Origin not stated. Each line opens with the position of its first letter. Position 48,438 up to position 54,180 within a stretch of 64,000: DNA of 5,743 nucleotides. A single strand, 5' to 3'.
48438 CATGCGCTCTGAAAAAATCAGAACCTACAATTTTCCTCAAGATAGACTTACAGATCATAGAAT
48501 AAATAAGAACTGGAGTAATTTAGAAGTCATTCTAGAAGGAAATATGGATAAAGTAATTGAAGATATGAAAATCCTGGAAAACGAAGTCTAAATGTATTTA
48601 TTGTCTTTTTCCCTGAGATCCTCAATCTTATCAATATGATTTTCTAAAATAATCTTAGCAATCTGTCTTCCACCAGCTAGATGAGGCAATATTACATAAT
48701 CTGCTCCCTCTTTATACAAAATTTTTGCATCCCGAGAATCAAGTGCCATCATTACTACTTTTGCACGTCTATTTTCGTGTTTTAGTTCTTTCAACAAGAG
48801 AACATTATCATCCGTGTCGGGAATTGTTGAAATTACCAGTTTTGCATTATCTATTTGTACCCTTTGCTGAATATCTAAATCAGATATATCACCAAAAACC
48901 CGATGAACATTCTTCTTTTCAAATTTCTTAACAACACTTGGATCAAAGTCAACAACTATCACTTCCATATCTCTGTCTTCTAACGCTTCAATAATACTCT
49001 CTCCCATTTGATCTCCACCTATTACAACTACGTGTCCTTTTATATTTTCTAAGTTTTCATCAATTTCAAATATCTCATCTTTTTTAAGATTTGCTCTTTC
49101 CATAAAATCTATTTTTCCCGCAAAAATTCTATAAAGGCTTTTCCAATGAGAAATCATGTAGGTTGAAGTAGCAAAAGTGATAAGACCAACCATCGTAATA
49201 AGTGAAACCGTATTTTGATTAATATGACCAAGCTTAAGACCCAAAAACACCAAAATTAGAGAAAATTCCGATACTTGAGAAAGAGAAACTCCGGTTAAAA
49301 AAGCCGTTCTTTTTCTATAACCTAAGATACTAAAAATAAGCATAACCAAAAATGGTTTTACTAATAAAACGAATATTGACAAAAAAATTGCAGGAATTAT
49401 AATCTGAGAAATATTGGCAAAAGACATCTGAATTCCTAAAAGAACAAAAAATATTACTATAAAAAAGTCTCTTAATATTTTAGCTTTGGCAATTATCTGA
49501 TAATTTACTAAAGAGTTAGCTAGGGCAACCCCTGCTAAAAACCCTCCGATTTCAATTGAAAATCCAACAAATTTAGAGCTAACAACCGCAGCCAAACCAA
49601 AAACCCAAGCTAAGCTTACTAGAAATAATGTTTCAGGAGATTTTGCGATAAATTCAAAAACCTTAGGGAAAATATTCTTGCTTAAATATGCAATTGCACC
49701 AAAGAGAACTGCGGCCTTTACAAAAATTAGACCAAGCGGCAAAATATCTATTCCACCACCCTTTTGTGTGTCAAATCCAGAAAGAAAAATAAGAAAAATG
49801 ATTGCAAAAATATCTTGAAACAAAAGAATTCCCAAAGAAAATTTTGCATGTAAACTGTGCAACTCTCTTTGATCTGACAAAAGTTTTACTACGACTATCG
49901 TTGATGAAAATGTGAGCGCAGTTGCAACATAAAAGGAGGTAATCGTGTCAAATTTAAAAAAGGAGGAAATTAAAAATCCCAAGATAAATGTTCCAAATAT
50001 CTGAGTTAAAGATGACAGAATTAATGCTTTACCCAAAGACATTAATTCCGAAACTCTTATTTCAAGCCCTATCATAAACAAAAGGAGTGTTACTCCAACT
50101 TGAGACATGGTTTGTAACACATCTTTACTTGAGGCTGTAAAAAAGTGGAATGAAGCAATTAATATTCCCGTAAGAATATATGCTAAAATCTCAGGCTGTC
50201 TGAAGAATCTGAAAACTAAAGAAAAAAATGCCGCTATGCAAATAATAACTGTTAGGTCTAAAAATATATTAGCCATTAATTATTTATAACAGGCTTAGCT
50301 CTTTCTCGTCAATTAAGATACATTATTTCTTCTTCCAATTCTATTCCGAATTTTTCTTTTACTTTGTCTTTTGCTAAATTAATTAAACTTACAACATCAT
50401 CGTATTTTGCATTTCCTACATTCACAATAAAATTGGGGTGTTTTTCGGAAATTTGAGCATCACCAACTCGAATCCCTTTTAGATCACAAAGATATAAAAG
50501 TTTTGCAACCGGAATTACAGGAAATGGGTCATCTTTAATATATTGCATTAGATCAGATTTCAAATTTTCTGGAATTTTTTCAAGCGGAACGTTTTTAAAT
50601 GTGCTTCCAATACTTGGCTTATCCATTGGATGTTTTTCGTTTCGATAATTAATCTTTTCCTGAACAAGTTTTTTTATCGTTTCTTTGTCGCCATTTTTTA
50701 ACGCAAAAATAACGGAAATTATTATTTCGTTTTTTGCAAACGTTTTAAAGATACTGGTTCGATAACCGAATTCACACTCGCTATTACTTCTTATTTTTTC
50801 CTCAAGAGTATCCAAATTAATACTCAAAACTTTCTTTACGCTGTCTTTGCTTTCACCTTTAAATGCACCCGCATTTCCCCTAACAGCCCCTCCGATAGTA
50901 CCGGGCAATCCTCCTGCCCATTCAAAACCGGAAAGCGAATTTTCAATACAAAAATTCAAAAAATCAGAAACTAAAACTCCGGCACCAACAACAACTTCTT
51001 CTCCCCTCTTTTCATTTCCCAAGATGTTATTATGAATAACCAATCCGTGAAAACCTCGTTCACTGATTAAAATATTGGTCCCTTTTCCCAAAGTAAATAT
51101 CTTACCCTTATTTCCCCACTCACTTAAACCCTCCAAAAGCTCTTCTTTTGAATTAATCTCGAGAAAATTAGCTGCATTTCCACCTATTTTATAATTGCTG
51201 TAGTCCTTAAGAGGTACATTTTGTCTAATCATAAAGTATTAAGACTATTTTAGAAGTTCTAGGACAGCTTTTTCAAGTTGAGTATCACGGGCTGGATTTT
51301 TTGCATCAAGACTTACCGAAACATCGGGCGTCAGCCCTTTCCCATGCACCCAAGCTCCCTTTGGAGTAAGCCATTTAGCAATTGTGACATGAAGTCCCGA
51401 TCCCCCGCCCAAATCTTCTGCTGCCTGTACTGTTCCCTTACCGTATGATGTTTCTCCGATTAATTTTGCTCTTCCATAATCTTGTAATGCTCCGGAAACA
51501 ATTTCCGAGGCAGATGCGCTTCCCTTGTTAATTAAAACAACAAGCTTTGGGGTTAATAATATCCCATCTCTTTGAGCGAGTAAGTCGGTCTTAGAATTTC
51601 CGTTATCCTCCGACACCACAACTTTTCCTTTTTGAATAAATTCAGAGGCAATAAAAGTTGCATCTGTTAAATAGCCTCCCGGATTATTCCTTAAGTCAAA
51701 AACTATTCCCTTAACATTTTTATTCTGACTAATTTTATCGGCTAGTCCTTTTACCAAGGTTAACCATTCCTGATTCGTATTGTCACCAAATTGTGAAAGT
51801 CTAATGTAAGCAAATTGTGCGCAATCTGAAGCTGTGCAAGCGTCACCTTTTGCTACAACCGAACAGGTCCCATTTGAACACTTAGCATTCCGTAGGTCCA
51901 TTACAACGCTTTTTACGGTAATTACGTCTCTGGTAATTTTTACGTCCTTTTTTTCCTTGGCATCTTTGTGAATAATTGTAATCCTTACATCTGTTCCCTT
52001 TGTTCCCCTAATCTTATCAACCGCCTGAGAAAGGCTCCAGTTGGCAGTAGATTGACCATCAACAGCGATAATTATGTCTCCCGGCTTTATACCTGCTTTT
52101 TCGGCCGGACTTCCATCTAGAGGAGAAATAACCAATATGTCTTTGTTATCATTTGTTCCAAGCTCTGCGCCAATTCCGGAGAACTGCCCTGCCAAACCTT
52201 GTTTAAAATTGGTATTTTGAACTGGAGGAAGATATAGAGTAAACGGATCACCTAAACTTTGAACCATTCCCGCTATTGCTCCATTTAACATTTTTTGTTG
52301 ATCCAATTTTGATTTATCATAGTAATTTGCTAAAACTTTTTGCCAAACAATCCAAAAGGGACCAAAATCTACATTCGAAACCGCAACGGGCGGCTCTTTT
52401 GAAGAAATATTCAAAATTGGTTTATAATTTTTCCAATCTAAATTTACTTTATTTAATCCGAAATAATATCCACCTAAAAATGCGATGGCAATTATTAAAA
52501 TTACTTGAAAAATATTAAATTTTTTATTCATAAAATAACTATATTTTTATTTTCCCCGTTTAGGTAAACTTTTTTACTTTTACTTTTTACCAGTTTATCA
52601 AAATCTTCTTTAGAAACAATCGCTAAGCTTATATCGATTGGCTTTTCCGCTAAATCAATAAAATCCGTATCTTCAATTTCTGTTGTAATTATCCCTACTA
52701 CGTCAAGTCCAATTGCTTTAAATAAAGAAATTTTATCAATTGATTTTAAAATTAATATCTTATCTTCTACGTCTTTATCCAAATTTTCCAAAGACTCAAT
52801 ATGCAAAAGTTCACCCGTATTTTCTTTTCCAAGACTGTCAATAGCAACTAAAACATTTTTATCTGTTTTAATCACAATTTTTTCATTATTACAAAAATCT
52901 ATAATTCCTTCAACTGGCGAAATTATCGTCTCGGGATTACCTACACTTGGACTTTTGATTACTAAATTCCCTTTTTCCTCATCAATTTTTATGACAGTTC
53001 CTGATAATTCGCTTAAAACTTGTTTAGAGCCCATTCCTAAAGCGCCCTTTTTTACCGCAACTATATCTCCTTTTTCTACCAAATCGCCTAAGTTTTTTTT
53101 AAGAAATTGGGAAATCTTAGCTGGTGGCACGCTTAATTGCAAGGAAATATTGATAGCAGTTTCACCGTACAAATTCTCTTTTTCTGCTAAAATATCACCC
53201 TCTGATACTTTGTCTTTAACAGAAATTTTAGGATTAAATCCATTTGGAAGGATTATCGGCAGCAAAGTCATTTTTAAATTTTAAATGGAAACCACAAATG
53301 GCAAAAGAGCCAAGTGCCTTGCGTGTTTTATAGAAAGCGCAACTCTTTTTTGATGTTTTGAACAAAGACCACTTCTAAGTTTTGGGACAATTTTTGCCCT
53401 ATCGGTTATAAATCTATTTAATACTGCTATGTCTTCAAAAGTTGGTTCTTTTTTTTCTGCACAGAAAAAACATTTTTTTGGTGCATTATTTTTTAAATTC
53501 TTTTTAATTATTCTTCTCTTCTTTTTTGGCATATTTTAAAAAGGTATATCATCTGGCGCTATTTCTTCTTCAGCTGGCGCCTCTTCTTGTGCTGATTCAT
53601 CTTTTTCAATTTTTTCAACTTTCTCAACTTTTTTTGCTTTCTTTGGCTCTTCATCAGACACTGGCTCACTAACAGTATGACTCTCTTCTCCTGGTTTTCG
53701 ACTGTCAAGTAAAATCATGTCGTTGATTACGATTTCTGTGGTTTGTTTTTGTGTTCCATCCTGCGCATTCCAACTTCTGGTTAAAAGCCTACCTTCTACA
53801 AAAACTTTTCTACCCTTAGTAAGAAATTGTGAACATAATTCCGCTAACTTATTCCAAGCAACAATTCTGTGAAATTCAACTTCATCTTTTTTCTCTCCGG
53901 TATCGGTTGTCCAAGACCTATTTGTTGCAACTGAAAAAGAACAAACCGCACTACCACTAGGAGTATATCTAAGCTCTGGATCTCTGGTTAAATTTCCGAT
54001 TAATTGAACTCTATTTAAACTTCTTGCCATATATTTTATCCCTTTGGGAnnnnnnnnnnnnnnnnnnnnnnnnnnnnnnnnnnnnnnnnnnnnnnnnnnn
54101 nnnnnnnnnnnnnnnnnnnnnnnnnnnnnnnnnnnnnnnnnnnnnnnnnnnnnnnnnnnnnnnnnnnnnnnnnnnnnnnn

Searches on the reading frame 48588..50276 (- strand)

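Call 59: search_protein_families(library=pfam, proteins=[window:48588-50276:-], max_evalue=0.00001)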
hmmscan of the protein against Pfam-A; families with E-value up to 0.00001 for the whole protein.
window:48588-50276:- (562 aa): 2 families
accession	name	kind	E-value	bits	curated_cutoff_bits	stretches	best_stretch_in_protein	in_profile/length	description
PF00999.27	Na_H_Exchanger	-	9e-55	186.5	26.2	1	14-370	3-364/375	Sodium/hydrogen exchanger, transmembrane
PF02254.24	TrkA_N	-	3e-24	86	23.8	1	416-531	1-116/116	TrkA-N domain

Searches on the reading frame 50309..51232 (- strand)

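Call 59: search_protein_families(library=pfam, proteins=[window:50309-51232:-], max_evalue=0.00001)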
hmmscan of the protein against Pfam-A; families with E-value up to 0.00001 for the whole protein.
window:50309-51232:- (307 aa): 2 families
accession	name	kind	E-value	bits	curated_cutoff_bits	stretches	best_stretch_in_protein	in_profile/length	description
PF02873.21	MurB_C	-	3.9e-28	98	27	1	186-305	2-98/99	UDP-N-acetylenolpyruvoylglucosamine reductase, C-terminal domain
PF01565.28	FAD_binding_4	-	3e-10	40.4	26.4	1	30-135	11-126/139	FAD binding domain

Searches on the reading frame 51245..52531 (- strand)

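Call 59: search_protein_families(library=pfam, proteins=[window:51245-52531:-], max_evalue=0.00001)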
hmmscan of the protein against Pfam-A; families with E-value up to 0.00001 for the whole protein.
window:51245-52531:- (428 aa): 5 families
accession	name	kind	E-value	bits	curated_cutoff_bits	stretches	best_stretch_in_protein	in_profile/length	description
PF03572.23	Peptidase_S41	-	1e-47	162.2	24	1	240-406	2-165/165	Peptidase family S41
PF00595.29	PDZ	-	2.7e-15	56.9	23.2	1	118-186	10-80/81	PDZ domain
PF17820.7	PDZ_6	-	4.2e-14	52.4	27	1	137-186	5-52/54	PDZ domain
PF13180.12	PDZ_2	-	7.9e-11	42.5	27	1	120-199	3-80/80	PDZ domain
PF22694.1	CtpB_N-like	-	2.7e-07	31.4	27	1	64-101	46-81/85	Activating protease CtpB N-terminal domain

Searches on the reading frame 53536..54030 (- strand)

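Call 59: search_protein_families(library=pfam, proteins=[window:53536-54030:-], max_evalue=0.00001)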
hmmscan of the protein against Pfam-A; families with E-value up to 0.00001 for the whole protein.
window:53536-54030:- (164 aa): 2 families
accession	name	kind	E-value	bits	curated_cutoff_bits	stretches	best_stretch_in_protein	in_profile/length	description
PF00436.31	SSB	-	6e-38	129.5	26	1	5-106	1-102/104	Single-strand binding protein family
PF22657.2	SSB_1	-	5.3e-06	27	27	1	6-88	1-81/91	Another single-strand binding protein family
